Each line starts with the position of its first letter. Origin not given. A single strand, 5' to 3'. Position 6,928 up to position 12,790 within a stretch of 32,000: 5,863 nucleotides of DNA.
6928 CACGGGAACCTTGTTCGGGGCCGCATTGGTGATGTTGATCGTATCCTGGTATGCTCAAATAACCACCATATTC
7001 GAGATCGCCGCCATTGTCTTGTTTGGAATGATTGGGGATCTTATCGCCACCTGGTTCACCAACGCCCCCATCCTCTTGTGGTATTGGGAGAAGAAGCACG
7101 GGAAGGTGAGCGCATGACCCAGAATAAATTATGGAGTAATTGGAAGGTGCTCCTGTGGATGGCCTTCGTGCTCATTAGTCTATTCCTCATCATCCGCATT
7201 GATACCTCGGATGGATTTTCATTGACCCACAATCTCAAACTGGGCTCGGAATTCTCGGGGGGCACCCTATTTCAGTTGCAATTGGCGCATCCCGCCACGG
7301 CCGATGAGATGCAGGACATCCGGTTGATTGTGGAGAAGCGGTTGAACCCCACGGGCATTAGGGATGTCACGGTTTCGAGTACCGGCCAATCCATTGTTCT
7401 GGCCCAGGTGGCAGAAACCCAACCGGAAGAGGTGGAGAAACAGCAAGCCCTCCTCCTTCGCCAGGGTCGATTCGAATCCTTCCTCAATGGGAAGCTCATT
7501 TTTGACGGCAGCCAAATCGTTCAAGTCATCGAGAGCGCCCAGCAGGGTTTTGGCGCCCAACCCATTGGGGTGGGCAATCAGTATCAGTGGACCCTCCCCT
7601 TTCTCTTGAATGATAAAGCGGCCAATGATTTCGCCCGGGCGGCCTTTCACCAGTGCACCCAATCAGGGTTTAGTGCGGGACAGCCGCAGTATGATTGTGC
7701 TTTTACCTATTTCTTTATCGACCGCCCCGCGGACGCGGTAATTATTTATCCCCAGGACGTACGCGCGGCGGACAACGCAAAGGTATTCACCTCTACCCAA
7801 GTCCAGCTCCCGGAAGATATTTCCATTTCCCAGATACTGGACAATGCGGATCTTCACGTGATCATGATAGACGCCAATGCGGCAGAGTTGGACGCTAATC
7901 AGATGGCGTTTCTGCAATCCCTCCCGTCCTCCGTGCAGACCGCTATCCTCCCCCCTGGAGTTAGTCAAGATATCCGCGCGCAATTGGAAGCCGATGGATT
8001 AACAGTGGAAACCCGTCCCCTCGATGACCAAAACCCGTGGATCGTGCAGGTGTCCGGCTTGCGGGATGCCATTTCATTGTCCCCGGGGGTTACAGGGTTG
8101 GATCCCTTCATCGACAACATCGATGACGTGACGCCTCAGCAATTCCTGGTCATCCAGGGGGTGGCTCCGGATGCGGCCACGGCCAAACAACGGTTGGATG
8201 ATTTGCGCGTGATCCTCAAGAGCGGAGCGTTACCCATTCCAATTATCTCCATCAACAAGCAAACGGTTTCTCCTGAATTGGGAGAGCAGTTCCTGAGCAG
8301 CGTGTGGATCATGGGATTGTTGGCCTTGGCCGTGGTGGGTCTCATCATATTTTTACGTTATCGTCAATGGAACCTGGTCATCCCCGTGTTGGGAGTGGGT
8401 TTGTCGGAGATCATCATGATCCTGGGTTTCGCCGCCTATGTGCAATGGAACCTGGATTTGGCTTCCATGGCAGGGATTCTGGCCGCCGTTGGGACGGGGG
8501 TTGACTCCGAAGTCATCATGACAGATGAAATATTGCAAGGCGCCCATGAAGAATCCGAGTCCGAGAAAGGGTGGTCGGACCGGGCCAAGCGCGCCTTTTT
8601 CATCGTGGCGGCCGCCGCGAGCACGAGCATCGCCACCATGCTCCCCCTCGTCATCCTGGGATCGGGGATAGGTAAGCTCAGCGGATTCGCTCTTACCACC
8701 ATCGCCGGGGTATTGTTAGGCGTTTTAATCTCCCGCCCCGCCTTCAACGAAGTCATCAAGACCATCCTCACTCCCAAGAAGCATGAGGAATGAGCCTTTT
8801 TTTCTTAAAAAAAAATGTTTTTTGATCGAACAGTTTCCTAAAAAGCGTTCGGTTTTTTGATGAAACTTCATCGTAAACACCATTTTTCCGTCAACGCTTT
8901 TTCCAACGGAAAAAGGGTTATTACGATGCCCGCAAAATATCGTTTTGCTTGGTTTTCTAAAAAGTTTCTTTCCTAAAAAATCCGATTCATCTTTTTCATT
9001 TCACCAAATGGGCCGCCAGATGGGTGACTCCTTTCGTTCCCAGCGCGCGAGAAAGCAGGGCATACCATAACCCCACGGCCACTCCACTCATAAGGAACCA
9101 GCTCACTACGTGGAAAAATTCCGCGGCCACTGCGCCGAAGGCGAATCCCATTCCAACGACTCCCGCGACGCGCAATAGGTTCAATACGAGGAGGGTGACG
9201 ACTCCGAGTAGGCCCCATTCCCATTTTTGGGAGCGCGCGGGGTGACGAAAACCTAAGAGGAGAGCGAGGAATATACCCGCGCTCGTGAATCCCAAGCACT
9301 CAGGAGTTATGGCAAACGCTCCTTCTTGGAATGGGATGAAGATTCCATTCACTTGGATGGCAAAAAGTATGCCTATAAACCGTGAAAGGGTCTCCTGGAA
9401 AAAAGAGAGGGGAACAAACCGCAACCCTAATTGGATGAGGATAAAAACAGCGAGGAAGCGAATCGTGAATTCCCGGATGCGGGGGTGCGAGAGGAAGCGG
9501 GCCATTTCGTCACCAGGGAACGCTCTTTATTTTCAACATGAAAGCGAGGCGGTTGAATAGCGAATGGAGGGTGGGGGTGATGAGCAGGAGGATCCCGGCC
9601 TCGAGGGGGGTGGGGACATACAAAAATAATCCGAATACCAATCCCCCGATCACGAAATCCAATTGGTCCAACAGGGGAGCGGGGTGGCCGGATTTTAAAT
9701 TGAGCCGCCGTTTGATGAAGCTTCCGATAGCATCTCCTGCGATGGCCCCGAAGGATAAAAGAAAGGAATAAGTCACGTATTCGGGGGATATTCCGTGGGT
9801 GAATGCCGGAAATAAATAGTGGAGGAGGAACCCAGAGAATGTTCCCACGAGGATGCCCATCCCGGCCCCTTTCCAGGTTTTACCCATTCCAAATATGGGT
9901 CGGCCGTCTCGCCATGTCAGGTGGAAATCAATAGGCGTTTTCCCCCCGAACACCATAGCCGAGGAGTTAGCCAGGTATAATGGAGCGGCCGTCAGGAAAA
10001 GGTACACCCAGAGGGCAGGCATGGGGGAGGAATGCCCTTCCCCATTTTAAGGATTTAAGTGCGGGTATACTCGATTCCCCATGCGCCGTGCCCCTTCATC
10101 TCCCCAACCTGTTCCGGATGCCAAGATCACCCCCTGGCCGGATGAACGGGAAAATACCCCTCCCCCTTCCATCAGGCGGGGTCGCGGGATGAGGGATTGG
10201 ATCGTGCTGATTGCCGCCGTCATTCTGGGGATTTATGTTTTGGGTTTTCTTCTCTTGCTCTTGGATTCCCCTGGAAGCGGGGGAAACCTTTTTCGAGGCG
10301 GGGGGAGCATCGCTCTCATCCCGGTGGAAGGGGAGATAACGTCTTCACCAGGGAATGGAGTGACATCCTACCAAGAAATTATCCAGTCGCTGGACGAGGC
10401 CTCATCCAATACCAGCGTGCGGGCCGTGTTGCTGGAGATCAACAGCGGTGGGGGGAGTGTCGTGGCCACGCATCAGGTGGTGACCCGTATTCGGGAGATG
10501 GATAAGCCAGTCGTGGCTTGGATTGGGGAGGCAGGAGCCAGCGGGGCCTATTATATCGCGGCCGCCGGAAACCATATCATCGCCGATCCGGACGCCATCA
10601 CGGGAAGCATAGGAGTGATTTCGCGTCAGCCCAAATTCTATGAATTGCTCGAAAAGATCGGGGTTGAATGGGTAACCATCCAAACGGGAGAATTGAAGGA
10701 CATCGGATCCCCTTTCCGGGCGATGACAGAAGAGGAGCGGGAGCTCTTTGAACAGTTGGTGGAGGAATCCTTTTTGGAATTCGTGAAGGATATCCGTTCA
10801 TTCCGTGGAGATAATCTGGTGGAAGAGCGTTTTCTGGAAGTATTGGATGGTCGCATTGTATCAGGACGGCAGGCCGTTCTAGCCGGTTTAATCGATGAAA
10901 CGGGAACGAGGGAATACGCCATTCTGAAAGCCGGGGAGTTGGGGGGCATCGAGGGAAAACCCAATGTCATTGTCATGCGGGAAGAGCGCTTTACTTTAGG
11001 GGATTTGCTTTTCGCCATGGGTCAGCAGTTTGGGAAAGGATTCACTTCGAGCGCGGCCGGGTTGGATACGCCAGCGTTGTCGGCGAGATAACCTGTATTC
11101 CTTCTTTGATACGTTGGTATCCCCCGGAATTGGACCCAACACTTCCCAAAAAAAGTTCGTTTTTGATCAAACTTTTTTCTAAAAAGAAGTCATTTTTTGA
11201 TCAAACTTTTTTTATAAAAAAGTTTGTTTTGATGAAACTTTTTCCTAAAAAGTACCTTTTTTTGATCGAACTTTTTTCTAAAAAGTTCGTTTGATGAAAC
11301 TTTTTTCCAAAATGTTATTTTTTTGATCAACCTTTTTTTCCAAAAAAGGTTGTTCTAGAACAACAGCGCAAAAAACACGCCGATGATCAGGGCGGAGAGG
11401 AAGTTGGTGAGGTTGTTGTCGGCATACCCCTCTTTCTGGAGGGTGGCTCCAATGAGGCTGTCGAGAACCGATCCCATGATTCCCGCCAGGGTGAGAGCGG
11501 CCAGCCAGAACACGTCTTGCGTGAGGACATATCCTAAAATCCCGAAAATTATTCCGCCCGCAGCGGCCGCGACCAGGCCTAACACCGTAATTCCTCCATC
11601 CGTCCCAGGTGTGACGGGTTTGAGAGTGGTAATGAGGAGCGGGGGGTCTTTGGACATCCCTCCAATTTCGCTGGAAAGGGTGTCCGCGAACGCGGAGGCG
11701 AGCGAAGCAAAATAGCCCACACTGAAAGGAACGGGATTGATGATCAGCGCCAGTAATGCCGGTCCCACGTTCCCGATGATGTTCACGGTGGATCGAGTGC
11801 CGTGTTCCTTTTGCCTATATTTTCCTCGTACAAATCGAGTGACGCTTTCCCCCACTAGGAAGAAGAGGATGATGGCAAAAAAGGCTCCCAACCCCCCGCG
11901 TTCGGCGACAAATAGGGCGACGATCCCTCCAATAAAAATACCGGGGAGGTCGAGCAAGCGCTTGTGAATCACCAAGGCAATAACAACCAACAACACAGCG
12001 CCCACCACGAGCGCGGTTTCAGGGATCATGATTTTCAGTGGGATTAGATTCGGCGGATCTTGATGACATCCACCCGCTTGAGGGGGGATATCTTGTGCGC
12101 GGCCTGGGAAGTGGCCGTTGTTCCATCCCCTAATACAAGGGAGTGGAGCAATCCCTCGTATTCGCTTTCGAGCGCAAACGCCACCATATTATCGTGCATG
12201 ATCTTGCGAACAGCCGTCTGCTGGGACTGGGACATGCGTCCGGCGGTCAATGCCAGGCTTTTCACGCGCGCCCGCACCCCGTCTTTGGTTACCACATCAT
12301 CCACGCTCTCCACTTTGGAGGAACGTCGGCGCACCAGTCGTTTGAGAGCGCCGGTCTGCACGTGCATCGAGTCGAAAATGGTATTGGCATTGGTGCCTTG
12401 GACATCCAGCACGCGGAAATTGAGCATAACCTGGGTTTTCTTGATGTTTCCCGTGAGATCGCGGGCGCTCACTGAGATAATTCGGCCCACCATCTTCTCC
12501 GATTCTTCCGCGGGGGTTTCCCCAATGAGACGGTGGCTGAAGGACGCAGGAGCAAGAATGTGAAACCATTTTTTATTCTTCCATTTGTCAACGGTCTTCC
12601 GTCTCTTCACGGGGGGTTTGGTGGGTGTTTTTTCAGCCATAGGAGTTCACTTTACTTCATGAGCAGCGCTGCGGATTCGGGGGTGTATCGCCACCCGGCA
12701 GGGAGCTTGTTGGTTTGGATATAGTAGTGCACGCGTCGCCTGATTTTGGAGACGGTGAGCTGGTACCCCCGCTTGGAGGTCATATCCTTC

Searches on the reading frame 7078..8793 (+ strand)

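Call 22: search_protein_families(library=pfam, proteins=[window:7078-8793:+])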
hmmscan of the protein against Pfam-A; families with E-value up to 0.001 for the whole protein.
window:7078-8793:+ (571 aa): 2 families
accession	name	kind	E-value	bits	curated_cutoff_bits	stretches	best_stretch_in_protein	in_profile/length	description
PF02355.23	SecD_SecF_C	-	5.7e-16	58.9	20.5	1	392-552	16-175/189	Protein export membrane protein SecD/SecF, C-terminal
PF00873.25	ACR_tran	-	7.6e-06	24.4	28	1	412-552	336-478/1021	AcrB/AcrD/AcrF family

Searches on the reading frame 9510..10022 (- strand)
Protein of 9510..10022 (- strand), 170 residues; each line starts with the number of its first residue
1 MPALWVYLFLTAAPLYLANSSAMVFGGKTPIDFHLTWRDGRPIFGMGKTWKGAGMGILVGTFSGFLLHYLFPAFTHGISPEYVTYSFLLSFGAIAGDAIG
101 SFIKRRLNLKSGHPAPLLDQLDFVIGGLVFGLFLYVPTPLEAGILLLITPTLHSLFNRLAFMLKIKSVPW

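Call 22: search_protein_families(library=pfam, proteins=[window:9510-10022:-])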
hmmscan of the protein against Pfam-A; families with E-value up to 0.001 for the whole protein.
window:9510-10022:- (170 aa): 2 families
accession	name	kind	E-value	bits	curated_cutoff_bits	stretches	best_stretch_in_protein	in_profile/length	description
PF01864.22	CarS-like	-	4.1e-44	151.1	22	1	12-170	12-175/175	CDP-archaeol synthase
PF01148.25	CTP_transf_1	-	7.9e-06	26.3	24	1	47-110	169-231/264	Cytidylyltransferase family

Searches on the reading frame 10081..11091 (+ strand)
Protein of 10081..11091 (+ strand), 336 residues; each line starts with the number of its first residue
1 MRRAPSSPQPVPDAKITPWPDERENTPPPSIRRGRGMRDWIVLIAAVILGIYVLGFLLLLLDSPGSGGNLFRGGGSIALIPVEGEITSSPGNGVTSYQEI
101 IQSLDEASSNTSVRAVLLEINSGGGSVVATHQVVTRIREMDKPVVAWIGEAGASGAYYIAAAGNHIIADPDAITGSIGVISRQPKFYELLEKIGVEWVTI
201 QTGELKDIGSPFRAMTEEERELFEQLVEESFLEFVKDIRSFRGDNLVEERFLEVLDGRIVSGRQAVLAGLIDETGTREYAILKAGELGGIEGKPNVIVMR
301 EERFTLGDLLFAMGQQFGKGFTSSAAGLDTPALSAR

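Call 16: find_encoding_contigs(protein=window:10081-11091:+, flank=10000, max_places=6)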
Protein window:10081-11091:+ (336 aa): 2 contigs read that carry it; 1 place shown.
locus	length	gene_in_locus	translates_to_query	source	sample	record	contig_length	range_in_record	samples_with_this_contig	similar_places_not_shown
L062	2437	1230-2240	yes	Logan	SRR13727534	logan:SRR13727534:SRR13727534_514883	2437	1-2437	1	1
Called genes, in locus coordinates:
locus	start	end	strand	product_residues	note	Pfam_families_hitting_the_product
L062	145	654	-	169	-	PF09721:Exosortase_EpsH (weak)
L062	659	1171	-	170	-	PF01864:CarS-like, PF01148:CTP_transf_1 (weak)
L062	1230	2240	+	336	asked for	PF25145:NfeD1b_N, PF01343:Peptidase_S49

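Call 22: search_protein_families(library=pfam, proteins=[window:10081-11091:+])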
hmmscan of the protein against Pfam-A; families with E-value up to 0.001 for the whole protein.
window:10081-11091:+ (336 aa): 3 families
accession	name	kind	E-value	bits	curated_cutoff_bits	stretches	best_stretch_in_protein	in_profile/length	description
PF01343.23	Peptidase_S49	-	1.4e-39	136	24.9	1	138-287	3-150/154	Peptidase family S49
PF25145.1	NfeD1b_N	-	3.4e-10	40.2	40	1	79-183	4-101/189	NfeD1b, N-terminal domain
PF00574.28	CLP_protease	-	3e-05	24.4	20.2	1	94-165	27-98/182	Clp protease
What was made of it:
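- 10081..11091 (+): sppA (Peptidase_S49), the left flank of array 1. The first T>=5 run lies 69 nt after its stop. Pfam (call 22).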

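Call 52: find_homologous_proteins(query=window:10081-11091:+, max_evalue=1e-30)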
Query window:10081-11091:+ (336 aa): 2603 proteins with E <= 1e-30 among 8000 candidates; the best 120 are listed.
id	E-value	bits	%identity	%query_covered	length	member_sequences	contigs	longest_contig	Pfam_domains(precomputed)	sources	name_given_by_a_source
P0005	5.8e-215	731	100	100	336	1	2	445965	PF25145.2,PF01343.24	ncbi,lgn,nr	ncbi:MAG: signal peptide peptidase SppA [Candidatus Diapherotrites archaeon]|nr:signal peptide pepti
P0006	1.1e-105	372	56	93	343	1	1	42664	PF00574.29,PF25145.2,PF01343.24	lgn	-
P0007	1.2e-104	368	56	93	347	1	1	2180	PF25145.2,PF01343.24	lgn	-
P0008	2.0e-103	364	54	99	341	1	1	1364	PF25145.2,PF01343.24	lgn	-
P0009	2.5e-103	364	52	96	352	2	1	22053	PF25145.2,PF01343.24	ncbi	-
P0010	4.5e-103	363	55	93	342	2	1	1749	PF25145.2,PF01343.24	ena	-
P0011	1.4e-101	358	52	96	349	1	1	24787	PF00574.29,PF25145.2,PF01972.22,PF01343.24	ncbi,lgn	-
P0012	1.5e-101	358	56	93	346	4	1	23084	PF00574.29,PF25145.2,PF01343.24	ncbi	ncbi:MAG: signal peptide peptidase SppA [archaeon]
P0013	1.2e-97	345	50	96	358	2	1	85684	PF25145.2,PF01343.24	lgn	-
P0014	2.9e-96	341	51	94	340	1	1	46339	PF25145.2,PF01972.22,PF01343.24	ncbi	ncbi:MAG: signal peptide peptidase SppA [Candidatus Diapherotrites archaeon]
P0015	5.3e-96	340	50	96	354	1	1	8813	PF25145.2,PF01343.24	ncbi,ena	-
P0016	5.4e-96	340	50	96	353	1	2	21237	PF25145.2,PF01343.24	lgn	-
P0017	2.2e-95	338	48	100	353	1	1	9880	PF25145.2,PF01343.24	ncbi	-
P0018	2.2e-94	335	52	92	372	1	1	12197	PF25145.2,PF01343.24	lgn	-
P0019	2.2e-94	335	52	92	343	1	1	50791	PF25145.2,PF01343.24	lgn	-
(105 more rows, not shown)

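Call 53: find_encoding_contigs(protein=P0006, flank=10000, max_places=1)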
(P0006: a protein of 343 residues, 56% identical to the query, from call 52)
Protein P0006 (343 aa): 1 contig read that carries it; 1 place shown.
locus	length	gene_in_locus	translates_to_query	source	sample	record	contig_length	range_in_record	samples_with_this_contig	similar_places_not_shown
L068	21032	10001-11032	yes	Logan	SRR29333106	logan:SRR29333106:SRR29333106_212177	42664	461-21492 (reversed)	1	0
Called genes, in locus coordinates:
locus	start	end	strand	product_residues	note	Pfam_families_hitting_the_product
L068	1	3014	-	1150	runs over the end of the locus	PF03833:PolC_DP2_N, PF24844:PolC_DP2_central, PF24846:PolC_DP2_cat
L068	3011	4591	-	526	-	PF00149:Metallophos, PF04042:DNA_pol_E_B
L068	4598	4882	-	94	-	PF03685:UPF0147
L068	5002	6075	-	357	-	PF17835:NOG1_N, PF01926:MMR_HSR1, PF02421:FeoB_N, PF02492:cobW (faint), PF06858:NOG1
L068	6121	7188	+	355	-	PF00873:ACR_tran (weak), PF02355:SecD_SecF_C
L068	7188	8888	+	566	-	PF00873:ACR_tran (weak), PF02355:SecD_SecF_C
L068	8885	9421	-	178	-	PF09721:Exosortase_EpsH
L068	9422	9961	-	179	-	PF01864:CarS-like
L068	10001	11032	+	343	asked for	PF25145:NfeD1b_N, PF00574:CLP_protease (faint), PF01343:Peptidase_S49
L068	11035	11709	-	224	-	PF01940:DUF92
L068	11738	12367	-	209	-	PF01015:Ribosomal_S3Ae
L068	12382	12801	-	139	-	PF08069:Ribosomal_S13_N, PF00312:Ribosomal_S15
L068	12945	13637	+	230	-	-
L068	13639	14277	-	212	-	PF01163:RIO1, PF01636:APH (faint), PF06293:Kdo, PF00069:Pkinase, PF03109:ABC1, PF07714:PK_Tyr_Ser-Thr (weak), PF19974:TCAD9 (faint)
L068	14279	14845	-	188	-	-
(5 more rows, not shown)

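Call 54: find_encoding_contigs(protein=P0012, flank=10000, max_places=1)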
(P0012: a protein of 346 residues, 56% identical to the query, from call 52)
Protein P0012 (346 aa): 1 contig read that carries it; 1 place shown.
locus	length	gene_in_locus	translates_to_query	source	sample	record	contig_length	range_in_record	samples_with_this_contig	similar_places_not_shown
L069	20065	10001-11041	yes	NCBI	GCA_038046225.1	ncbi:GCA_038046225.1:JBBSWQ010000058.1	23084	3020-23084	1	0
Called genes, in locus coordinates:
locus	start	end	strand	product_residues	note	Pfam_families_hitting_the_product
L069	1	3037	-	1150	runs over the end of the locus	PF03833:PolC_DP2_N, PF24844:PolC_DP2_central, PF24846:PolC_DP2_cat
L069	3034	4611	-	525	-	PF00149:Metallophos, PF04042:DNA_pol_E_B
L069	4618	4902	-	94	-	PF03685:UPF0147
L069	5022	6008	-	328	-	PF17835:NOG1_N, PF00025:Arf (faint), PF09439:SRPRB (faint), PF01926:MMR_HSR1, PF02421:FeoB_N, PF02492:cobW (faint), PF06858:NOG1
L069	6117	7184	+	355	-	PF02355:SecD_SecF_C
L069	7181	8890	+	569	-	PF02355:SecD_SecF_C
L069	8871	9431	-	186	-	PF09721:Exosortase_EpsH (weak)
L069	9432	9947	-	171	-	PF01864:CarS-like, PF01148:CTP_transf_1 (weak)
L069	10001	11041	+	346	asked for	PF25145:NfeD1b_N, PF00574:CLP_protease (faint), PF01343:Peptidase_S49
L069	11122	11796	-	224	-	PF01940:DUF92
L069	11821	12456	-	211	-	PF01015:Ribosomal_S3Ae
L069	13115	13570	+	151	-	-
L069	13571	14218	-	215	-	PF03109:ABC1, PF00069:Pkinase, PF01636:APH (faint), PF07714:PK_Tyr_Ser-Thr, PF01163:RIO1, PF06293:Kdo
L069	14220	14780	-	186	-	-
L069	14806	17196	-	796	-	PF00133:tRNA-synt_1, PF01406:tRNA-synt_1e (faint), PF09334:tRNA-synt_1g, PF08264:Anticodon_1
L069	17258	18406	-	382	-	PF00226:DnaJ, PF01556:DnaJ_C, PF00684:DnaJ_CXXCXGXG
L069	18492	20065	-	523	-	PF00012:HSP70, PF06723:MreB_Mbl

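Call 55: find_encoding_contigs(protein=P0013, flank=10000, max_places=1)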
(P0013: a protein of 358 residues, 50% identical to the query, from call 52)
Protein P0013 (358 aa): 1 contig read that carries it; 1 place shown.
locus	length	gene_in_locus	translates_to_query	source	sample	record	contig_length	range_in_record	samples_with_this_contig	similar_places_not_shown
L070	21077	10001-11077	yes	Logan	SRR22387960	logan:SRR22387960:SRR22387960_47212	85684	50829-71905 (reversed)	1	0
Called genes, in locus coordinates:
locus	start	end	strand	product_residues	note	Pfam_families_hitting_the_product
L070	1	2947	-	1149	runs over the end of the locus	PF03833:PolC_DP2_N, PF24844:PolC_DP2_central, PF24846:PolC_DP2_cat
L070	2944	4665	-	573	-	PF00149:Metallophos, PF04042:DNA_pol_E_B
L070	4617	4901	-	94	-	PF03685:UPF0147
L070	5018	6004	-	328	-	PF17835:NOG1_N, PF01926:MMR_HSR1, PF02421:FeoB_N, PF06858:NOG1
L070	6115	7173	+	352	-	PF02355:SecD_SecF_C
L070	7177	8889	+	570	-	PF02355:SecD_SecF_C, PF00873:ACR_tran (weak)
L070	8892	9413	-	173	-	-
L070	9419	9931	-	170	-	PF01864:CarS-like, PF01148:CTP_transf_1 (weak)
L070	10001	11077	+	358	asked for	PF25145:NfeD1b_N (weak), PF01343:Peptidase_S49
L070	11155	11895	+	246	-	PF01234:NNMT_PNMT_TEMT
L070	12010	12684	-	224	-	PF01940:DUF92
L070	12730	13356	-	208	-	PF01015:Ribosomal_S3Ae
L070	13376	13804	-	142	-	PF08069:Ribosomal_S13_N, PF00312:Ribosomal_S15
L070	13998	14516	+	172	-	-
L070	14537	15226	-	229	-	PF07714:PK_Tyr_Ser-Thr, PF00069:Pkinase, PF06293:Kdo (weak), PF01163:RIO1, PF03109:ABC1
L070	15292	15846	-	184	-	-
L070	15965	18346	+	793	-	PF00133:tRNA-synt_1, PF01921:tRNA-synt_1f (faint), PF09334:tRNA-synt_1g, PF13603:tRNA-synt_1_2 (weak), PF01406:tRNA-synt_1e, PF09334:tRNA-synt_1g, PF08264:Anticodon_1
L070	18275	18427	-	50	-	-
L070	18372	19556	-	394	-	PF00226:DnaJ, PF01556:DnaJ_C, PF00684:DnaJ_CXXCXGXG, PF27659:CHP02642 (faint)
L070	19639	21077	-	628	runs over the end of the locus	PF00012:HSP70, PF06723:MreB_Mbl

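Call 56: find_encoding_contigs(protein=P0014, flank=10000, max_places=1)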
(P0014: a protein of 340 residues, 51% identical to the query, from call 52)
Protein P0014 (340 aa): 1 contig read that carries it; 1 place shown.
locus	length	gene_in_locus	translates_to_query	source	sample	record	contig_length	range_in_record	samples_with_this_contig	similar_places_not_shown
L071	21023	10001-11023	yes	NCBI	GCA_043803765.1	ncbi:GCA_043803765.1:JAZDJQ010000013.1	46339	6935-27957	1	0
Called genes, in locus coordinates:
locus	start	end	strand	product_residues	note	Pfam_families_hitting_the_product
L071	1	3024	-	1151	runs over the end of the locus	PF03833:PolC_DP2_N, PF24844:PolC_DP2_central, PF24846:PolC_DP2_cat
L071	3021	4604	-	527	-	PF00149:Metallophos, PF04042:DNA_pol_E_B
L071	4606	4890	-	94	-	PF03685:UPF0147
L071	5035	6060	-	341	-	PF17835:NOG1_N, PF01926:MMR_HSR1, PF02421:FeoB_N, PF09439:SRPRB (weak), PF06858:NOG1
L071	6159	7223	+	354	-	PF07549:Sec_GG (weak), PF02355:SecD_SecF_C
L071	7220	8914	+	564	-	PF00873:ACR_tran (weak), PF02355:SecD_SecF_C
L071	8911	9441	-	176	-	PF09721:Exosortase_EpsH (weak)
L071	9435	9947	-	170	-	PF01864:CarS-like, PF01148:CTP_transf_1 (weak)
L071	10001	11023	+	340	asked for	PF25145:NfeD1b_N, PF01972:SDH_protease (weak), PF01343:Peptidase_S49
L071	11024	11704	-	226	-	PF01940:DUF92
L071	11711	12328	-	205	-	PF01015:Ribosomal_S3Ae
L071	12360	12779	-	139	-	PF08069:Ribosomal_S13_N, PF00312:Ribosomal_S15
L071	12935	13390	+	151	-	-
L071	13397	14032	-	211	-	PF07714:PK_Tyr_Ser-Thr (weak), PF06293:Kdo, PF00069:Pkinase, PF01163:RIO1, PF03109:ABC1 (weak), PF01636:APH (faint)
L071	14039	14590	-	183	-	-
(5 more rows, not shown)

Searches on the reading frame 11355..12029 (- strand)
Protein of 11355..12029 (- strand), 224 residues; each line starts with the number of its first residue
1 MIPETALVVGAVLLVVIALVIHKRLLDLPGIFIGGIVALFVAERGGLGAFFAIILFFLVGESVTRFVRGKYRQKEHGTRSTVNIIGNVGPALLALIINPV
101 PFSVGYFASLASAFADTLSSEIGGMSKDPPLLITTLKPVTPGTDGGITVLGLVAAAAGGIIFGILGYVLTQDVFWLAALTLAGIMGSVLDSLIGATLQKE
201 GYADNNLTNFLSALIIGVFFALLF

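Call 22: search_protein_families(library=pfam, proteins=[window:11355-12029:-])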
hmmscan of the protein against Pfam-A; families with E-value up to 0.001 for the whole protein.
window:11355-12029:- (224 aa): 1 family
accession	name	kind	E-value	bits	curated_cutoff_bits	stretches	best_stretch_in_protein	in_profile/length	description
PF01940.21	DUF92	-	5.6e-49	167.2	27.5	1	12-213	2-247/251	Integral membrane protein DUF92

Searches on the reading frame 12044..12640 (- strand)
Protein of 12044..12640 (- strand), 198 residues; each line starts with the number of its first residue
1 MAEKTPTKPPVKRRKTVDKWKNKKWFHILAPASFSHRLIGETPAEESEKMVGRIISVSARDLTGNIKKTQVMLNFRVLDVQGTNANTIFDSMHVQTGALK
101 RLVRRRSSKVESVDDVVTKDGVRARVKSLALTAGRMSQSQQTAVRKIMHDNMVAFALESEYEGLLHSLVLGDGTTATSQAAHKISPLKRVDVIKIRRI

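Call 22: search_protein_families(library=pfam, proteins=[window:12044-12640:-])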
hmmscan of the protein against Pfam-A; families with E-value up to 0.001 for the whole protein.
window:12044-12640:- (198 aa): 1 family
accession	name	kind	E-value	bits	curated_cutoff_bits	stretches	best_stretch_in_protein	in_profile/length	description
PF01015.23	Ribosomal_S3Ae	-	3.7e-52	177.1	29.3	1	12-196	2-186/191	Ribosomal S3Ae family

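Call 25: list_cluster_members(proteins=[window:12044-12640:-, window:26052-27029:-, window:11355-12029:-])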
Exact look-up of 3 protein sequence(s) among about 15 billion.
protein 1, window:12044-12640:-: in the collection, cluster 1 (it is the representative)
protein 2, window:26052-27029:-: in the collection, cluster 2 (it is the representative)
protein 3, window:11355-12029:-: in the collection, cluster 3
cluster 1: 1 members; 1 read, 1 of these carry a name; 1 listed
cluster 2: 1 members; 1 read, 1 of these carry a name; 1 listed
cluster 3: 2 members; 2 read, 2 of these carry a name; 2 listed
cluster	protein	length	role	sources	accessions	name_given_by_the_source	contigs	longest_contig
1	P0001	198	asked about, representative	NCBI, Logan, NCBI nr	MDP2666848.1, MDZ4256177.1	MAG: hypothetical protein Q8P05_05115 [Candidatus Diapherotrites archaeon] | hypothetical protein [Candidatus Diapherotrites archaeon]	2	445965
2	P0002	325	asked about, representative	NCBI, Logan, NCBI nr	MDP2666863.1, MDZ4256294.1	MAG: KEOPS complex N(6)-L-threonylcarbamoyladenine synthase Kae1 [Candidatus ... | KEOPS complex N(6)-L-threonylcarbamoyladenine synthase Kae1 [Candidatus Diapherotrites ...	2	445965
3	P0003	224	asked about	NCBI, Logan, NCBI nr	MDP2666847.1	MAG: DUF92 domain-containing protein [Candidatus Diapherotrites archaeon] | DUF92 domain-containing protein [Candidatus Diapherotrites archaeon]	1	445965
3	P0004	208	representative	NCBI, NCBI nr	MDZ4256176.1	MAG: DUF92 domain-containing protein, partial [archaeon] | DUF92 domain-containing protein [archaeon]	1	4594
